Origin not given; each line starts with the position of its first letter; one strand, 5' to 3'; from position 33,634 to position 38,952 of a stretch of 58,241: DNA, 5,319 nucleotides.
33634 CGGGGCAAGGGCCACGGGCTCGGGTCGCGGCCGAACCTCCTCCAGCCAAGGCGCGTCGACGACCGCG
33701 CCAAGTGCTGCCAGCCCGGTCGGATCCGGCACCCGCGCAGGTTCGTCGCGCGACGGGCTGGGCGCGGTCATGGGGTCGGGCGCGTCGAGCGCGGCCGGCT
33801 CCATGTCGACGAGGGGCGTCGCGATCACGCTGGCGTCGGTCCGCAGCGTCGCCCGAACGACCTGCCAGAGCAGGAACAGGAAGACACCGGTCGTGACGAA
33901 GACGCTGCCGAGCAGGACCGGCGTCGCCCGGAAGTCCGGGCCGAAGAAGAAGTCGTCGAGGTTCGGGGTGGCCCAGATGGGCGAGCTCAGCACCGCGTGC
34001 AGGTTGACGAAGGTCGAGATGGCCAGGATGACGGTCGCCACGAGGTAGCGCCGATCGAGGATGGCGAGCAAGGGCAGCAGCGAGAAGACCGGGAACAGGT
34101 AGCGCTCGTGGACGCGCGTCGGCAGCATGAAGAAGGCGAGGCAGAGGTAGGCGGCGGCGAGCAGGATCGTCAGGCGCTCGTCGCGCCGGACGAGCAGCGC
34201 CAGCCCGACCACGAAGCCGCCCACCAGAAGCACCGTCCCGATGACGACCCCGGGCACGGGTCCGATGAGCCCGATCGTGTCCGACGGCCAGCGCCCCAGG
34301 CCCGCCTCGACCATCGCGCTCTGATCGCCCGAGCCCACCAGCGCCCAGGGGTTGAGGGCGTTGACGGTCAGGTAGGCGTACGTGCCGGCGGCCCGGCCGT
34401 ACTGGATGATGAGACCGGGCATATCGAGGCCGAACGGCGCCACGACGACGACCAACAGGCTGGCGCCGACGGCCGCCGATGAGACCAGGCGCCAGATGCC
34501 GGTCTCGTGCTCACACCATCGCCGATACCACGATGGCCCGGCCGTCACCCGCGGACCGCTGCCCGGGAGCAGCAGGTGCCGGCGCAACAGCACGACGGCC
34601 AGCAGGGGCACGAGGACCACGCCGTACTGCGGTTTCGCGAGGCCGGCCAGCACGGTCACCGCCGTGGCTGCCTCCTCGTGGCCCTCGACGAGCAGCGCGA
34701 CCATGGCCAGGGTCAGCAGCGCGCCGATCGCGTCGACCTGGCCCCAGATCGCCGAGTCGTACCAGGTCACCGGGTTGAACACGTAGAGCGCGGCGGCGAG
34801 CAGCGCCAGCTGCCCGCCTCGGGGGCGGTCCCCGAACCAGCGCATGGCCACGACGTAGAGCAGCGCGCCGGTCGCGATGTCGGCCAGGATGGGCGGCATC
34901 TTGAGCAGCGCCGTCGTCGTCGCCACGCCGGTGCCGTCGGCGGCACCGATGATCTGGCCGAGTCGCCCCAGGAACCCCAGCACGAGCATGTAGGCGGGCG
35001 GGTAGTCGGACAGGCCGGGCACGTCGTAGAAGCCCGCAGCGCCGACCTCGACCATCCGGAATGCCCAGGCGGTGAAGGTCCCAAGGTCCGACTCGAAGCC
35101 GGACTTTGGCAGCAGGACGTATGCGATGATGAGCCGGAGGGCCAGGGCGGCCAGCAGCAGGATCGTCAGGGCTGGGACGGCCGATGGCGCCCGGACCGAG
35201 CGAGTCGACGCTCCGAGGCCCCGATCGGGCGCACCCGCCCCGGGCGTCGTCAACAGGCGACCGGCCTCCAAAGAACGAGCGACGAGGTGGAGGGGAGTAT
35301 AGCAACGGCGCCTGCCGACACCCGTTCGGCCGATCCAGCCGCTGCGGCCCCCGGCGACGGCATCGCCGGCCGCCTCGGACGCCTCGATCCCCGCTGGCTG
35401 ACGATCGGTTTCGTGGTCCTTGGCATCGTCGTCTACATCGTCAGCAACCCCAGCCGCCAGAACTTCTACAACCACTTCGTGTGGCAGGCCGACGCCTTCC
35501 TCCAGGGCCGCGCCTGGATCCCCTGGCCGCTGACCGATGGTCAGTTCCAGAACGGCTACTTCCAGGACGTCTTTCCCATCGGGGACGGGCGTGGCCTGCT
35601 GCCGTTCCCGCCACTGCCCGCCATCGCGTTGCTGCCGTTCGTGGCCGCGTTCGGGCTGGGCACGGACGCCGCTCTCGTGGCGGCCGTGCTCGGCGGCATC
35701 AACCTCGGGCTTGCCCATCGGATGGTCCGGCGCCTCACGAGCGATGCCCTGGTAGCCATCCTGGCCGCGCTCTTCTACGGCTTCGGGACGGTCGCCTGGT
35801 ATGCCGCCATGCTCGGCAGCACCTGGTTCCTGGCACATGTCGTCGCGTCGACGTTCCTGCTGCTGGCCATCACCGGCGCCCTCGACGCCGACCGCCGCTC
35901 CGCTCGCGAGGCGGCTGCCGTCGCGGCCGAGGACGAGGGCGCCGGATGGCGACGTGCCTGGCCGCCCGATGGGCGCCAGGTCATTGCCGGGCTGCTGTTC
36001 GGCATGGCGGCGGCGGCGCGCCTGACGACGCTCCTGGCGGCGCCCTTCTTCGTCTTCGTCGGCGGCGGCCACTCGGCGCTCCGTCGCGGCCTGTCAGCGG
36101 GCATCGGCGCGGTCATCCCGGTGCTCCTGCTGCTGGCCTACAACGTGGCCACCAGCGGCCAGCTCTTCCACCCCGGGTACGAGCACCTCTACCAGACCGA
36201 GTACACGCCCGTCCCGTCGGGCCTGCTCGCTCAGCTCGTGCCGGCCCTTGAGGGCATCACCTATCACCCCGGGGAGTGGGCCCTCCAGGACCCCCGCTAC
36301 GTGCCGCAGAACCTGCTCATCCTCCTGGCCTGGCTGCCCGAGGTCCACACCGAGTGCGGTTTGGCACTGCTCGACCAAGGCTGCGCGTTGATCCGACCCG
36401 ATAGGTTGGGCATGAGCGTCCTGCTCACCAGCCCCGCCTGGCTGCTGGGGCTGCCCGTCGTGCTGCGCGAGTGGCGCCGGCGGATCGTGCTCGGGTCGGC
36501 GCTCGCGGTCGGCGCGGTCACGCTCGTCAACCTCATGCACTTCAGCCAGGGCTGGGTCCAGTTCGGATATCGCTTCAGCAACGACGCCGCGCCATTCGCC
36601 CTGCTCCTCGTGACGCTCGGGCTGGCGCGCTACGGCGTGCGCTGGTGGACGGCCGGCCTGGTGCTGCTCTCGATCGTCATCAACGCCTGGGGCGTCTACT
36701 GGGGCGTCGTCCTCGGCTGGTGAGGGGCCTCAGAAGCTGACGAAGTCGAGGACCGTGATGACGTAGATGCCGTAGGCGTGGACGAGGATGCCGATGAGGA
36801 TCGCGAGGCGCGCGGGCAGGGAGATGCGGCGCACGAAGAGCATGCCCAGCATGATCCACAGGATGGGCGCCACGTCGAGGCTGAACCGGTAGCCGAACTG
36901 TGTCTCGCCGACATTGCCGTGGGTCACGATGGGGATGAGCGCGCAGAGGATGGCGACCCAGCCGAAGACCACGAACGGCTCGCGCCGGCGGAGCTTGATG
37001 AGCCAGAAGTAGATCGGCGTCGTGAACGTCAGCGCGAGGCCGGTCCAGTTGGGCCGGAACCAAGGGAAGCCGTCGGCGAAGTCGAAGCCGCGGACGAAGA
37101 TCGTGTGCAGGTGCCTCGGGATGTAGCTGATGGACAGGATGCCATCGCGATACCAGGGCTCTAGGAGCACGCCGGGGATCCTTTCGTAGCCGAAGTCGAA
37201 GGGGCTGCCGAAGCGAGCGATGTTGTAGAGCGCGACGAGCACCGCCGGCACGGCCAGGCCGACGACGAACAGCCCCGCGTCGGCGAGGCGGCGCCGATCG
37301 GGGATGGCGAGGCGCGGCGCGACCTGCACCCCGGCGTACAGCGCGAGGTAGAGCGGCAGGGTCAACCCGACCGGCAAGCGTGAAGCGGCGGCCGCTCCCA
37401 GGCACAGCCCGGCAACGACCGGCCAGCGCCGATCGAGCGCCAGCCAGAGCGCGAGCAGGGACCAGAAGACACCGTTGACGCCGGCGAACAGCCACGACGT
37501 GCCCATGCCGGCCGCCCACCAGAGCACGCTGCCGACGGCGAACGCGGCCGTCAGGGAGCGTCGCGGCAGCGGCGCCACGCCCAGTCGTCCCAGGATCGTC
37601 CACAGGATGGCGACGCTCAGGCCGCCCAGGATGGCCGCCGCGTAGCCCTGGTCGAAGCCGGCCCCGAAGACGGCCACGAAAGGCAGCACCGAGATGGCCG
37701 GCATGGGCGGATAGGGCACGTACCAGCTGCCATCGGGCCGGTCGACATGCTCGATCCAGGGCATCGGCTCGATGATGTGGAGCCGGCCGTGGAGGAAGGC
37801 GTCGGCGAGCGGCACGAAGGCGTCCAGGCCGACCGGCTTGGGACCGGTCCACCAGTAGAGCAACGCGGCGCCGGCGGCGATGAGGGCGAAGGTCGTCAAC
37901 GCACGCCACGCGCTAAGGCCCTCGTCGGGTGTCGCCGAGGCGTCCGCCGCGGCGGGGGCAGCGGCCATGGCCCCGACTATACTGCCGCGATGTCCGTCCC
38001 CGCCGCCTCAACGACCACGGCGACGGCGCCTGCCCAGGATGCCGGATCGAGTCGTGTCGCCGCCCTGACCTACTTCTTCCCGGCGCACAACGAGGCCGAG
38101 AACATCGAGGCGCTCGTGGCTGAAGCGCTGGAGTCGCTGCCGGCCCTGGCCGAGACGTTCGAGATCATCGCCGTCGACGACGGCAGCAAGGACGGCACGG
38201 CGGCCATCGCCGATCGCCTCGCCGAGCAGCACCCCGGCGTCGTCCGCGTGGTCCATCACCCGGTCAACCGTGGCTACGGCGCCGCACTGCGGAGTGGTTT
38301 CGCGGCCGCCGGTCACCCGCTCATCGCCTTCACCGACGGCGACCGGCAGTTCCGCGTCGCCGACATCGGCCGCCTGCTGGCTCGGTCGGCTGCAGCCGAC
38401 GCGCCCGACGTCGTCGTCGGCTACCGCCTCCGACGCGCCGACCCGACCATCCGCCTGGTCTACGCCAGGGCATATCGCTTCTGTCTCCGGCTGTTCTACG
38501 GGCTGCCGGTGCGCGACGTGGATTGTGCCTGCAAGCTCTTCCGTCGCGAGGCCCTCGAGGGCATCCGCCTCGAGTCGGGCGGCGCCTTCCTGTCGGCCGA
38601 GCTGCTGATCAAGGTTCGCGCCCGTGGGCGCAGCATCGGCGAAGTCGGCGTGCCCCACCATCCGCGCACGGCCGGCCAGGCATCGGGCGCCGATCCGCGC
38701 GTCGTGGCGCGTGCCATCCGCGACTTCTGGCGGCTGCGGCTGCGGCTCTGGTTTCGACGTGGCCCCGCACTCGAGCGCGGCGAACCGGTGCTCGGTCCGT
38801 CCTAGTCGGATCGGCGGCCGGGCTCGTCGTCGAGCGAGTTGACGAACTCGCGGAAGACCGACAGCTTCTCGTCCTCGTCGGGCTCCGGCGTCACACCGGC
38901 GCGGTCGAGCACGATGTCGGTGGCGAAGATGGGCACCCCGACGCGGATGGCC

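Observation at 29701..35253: Roughly 1850-aa single polypeptide fusing two different GT-C glycosyltransferase families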

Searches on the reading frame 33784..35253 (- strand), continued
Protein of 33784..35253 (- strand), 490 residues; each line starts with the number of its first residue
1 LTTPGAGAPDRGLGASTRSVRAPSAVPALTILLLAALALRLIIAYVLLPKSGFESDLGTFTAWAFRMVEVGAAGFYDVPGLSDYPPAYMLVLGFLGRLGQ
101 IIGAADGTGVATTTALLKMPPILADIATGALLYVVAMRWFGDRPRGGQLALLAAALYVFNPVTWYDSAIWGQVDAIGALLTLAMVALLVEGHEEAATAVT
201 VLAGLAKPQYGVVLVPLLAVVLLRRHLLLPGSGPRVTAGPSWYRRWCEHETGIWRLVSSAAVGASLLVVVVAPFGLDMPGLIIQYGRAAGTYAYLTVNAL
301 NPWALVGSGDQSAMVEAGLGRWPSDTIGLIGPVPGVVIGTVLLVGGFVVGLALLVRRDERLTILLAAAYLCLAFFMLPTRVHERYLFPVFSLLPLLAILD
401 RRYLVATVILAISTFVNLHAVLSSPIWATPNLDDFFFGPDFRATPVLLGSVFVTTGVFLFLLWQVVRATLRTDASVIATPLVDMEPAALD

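Call 62: find_encoding_contigs(protein=P0139, flank=8000, max_places=2)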
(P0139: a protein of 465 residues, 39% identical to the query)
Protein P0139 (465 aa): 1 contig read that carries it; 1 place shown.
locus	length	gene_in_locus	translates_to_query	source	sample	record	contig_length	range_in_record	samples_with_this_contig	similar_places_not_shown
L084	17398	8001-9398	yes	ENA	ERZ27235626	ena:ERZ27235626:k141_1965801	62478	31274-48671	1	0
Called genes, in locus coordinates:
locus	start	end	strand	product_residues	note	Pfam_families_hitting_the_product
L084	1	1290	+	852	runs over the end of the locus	PF13481:AAA_25 (faint), PF13555:AAA_29 (faint), PF20703:nSTAND1 (faint), PF00005:ABC_tran (faint), PF13191:AAA_16 (faint), PF13304:AAA_21 (faint), PF13671:AAA_33 (faint), PF17755:UvrA_DNA-bind, +1 more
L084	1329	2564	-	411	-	PF07730:HisKA_3, PF02518:HATPase_c (weak)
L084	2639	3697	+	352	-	PF06863:DUF1254, PF06742:DUF1214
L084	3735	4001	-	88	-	-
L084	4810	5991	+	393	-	PF22177:PBP1_XylR (weak), PF13377:Peripla_BP_3, PF12833:HTH_18, PF00165:HTH_AraC (weak)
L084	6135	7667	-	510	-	-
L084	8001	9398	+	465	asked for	-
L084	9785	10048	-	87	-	PF00550:PP-binding (faint)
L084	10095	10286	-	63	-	PF13817:DDE_Tnp_IS66_C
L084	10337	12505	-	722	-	PF02065:Melibiase, PF16499:Melibiase_2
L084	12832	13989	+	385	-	PF02350:Epimerase_2, PF13579:Glyco_trans_4_4, PF13439:Glyco_transf_4 (weak)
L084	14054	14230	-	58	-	-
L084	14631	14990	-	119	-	-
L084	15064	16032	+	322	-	PF12686:DUF3800 (weak)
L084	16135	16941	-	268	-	PF06439:3keto-disac_hyd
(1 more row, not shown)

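Call 63: search_protein_families(library=pfam, proteins=[P0161, P0166, P0214, P0199, P0234, P0253], max_evalue=0.001)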
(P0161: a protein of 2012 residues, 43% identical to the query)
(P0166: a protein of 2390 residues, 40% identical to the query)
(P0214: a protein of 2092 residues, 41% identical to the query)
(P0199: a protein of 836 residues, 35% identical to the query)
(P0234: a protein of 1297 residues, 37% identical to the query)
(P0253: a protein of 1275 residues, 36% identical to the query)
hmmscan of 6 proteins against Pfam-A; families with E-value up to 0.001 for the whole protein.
P0161 (2012 aa): 3 families
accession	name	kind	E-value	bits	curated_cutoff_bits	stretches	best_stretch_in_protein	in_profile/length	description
PF02366.24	PMT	-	3.1e-20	73.2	22.7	1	1006-1129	80-199/245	Dolichyl-phosphate-mannose-protein mannosyltransferase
PF13231.12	PMT_2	-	1.2e-09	39.1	26.1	2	1005-1143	18-145/160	Dolichyl-phosphate-mannose-protein mannosyltransferase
PF16192.10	PMT_4TMC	-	0.0003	20.8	32.4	1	1250-1397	3-170/202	C-terminal four TMM region of protein-O-mannosyltransferase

P0166 (2390 aa): 2 families
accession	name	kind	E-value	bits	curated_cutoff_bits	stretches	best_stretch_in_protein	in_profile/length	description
PF16192.10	PMT_4TMC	-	1.9e-15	57.3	32.4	1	2011-2173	4-187/202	C-terminal four TMM region of protein-O-mannosyltransferase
PF02366.24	PMT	-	4e-13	49.9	22.7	1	1778-1909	80-208/245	Dolichyl-phosphate-mannose-protein mannosyltransferase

P0214 (2092 aa): 2 families
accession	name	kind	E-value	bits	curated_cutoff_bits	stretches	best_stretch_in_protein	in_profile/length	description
PF02366.24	PMT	-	2.7e-09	37.4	22.7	1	1303-1423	83-199/245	Dolichyl-phosphate-mannose-protein mannosyltransferase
PF16192.10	PMT_4TMC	-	2.5e-08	34.1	32.4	1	1703-1830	4-147/202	C-terminal four TMM region of protein-O-mannosyltransferase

P0199 (836 aa): 1 family
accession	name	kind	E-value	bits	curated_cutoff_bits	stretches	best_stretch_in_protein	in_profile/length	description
PF05208.19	ALG3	-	0.00037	20.5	23.6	0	155-237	129-211/358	ALG3 protein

P0234 (1297 aa): 5 families
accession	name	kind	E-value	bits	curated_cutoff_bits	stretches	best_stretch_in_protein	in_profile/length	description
PF16192.10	PMT_4TMC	-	4.7e-24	85.4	32.4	1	1114-1292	3-200/202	C-terminal four TMM region of protein-O-mannosyltransferase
PF02366.24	PMT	-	1.5e-14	54.6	22.7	1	895-1102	57-238/245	Dolichyl-phosphate-mannose-protein mannosyltransferase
PF13231.12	PMT_2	-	4.8e-12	46.8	26.1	1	900-1038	2-131/160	Dolichyl-phosphate-mannose-protein mannosyltransferase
PF02018.23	CBM_4_9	-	0.00069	20.4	25.9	0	33-148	2-112/136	Carbohydrate binding domain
PF00754.31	F5_F8_type_C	-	0.00084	19.9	28.2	0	722-819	23-114/127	F5/8 type C domain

P0253 (1275 aa): 5 families
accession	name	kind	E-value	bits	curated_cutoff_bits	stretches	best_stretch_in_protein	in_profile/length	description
PF16192.10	PMT_4TMC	-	2.1e-31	109.4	32.4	1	1082-1270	2-202/202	C-terminal four TMM region of protein-O-mannosyltransferase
PF13231.12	PMT_2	-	8.1e-17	62.3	26.1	2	886-1030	2-136/160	Dolichyl-phosphate-mannose-protein mannosyltransferase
PF02366.24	PMT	-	5.6e-10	39.6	22.7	1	902-1069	79-236/245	Dolichyl-phosphate-mannose-protein mannosyltransferase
PF09594.16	GT87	-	4e-06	27.2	25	1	304-557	3-231/237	Glycosyltransferase family 87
PF00754.31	F5_F8_type_C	-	0.0007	20.2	28.2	0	720-778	32-98/127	F5/8 type C domain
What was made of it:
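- Recurrent fusion of the same two families with other lectin-like inserts: CBM4_9 plus F5/8C in P0234, F5/8C in P0253 (call 63). The same two families are fused repeatedly in different architectures (call 63).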

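Call 64: list_cluster_members(proteins=[P0234, P0253, P0199, P0161, P0166, P0214, P0136, P0140])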
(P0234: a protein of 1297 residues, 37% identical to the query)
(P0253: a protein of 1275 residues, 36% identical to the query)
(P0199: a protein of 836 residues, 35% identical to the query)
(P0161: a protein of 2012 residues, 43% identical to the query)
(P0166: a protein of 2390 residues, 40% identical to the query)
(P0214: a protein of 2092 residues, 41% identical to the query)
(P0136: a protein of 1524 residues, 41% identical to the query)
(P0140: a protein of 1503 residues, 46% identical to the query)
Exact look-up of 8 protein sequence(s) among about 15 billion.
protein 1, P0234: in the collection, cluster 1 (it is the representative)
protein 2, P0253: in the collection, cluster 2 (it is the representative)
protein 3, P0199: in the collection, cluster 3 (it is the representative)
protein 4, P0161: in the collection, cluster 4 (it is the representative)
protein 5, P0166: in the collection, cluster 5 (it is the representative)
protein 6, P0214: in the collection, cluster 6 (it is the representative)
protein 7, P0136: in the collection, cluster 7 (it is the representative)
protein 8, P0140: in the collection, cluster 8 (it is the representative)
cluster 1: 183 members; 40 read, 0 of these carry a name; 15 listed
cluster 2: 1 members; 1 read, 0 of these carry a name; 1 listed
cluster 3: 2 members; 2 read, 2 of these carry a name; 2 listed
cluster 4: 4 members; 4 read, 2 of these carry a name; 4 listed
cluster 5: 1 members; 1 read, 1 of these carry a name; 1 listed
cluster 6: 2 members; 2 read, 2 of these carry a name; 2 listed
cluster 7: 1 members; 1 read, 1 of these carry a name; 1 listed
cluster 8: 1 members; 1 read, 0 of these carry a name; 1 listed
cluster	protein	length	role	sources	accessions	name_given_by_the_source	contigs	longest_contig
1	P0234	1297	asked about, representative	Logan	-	-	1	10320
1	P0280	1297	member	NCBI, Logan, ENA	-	-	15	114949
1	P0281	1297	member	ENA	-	-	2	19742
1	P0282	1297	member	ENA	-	-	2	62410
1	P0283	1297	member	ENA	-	-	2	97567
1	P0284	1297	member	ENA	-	-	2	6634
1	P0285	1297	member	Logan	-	-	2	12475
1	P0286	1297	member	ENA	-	-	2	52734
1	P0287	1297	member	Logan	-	-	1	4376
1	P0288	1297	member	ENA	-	-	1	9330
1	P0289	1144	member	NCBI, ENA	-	-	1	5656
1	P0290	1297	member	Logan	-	-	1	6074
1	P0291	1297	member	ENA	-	-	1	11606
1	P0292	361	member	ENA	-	-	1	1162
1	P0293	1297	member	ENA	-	-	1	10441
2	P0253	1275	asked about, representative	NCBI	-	-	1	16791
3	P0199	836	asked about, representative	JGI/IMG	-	Gpi18-like mannosyltransferase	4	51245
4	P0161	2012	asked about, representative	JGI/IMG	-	4-amino-4-deoxy-L-arabinose transferase-like glycosyltransferase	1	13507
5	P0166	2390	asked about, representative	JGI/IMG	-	hypothetical protein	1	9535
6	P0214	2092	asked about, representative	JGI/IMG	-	hypothetical protein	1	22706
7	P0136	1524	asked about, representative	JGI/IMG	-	Gpi18-like mannosyltransferase/predicted membrane-bound ...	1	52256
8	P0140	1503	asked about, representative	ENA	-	-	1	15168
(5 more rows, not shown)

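Call 65: find_encoding_contigs(protein=P0280, flank=9000, max_places=2)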
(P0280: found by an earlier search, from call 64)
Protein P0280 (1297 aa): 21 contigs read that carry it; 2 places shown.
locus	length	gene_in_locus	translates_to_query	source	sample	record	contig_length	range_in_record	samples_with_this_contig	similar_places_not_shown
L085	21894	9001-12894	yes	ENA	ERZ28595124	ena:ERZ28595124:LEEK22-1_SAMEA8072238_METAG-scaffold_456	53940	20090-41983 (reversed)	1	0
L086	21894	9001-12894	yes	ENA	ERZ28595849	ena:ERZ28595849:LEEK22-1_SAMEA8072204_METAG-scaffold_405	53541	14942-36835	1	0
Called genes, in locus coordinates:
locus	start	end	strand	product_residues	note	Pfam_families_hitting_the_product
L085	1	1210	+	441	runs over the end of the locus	PF01656:CbiA (faint), PF02881:SRP54_N, PF00448:SRP54, PF02978:SRP_SPB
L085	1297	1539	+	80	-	PF00886:Ribosomal_S16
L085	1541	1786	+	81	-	PF13083:KH_KhpA-B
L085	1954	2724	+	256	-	PF03372:Exo_endo_phos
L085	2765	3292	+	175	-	PF01782:RimM, PF05239:PRC, PF24986:PRC_RimM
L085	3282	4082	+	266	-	PF01746:tRNA_m1G_MT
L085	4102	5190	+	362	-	PF14307:Glyco_tran_WbsX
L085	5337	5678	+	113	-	PF01245:Ribosomal_L19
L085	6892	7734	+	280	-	PF02421:FeoB_N (faint), PF03193:RsgA_GTPase (faint), PF01926:MMR_HSR1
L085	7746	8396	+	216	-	PF01351:RNase_HII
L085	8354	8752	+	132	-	PF02021:UPF0102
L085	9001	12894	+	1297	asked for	PF02366:PMT, PF13231:PMT_2, PF16192:PMT_4TMC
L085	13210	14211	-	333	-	PF03235:GmrSD_N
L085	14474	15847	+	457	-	PF01554:MatE, PF03023:MurJ (weak), PF01554:MatE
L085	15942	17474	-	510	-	PF05362:Lon_C (weak), PF13541:ChlI, PF00158:Sigma54_activat (weak), PF00493:MCM (faint), PF01078:Mg_chelatase, PF07728:AAA_5 (weak), PF13335:Mg_chelatase_C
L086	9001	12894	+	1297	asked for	PF02366:PMT, PF13231:PMT_2, PF16192:PMT_4TMC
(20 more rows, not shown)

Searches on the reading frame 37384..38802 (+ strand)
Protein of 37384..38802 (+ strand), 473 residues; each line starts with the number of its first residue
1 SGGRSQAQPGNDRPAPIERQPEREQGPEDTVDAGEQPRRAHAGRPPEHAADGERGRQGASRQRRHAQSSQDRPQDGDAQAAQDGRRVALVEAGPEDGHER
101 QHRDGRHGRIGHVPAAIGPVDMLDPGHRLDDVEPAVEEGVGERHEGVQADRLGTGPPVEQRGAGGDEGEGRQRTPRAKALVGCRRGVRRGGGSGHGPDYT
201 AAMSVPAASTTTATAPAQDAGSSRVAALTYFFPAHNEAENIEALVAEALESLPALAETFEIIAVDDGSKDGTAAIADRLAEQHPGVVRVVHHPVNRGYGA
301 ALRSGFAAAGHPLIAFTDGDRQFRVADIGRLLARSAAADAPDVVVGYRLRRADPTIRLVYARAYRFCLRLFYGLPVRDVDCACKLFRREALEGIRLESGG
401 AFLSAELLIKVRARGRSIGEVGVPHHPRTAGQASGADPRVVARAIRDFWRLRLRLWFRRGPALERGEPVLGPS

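Call 15: search_protein_families(library=pfam, proteins=[window:37384-38802:+], max_evalue=0.01)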
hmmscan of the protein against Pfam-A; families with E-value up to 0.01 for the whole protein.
window:37384-38802:+ (473 aa): 2 families
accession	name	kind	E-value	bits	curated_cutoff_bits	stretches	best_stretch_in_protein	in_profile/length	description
PF00535.33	Glycos_transf_2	-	1e-26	94.3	23.3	1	233-393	5-166/168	Glycosyl transferase family 2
PF13641.12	Glyco_tranf_2_3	-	0.00011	22.8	27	1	233-320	8-96/230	Glycosyltransferase like family 2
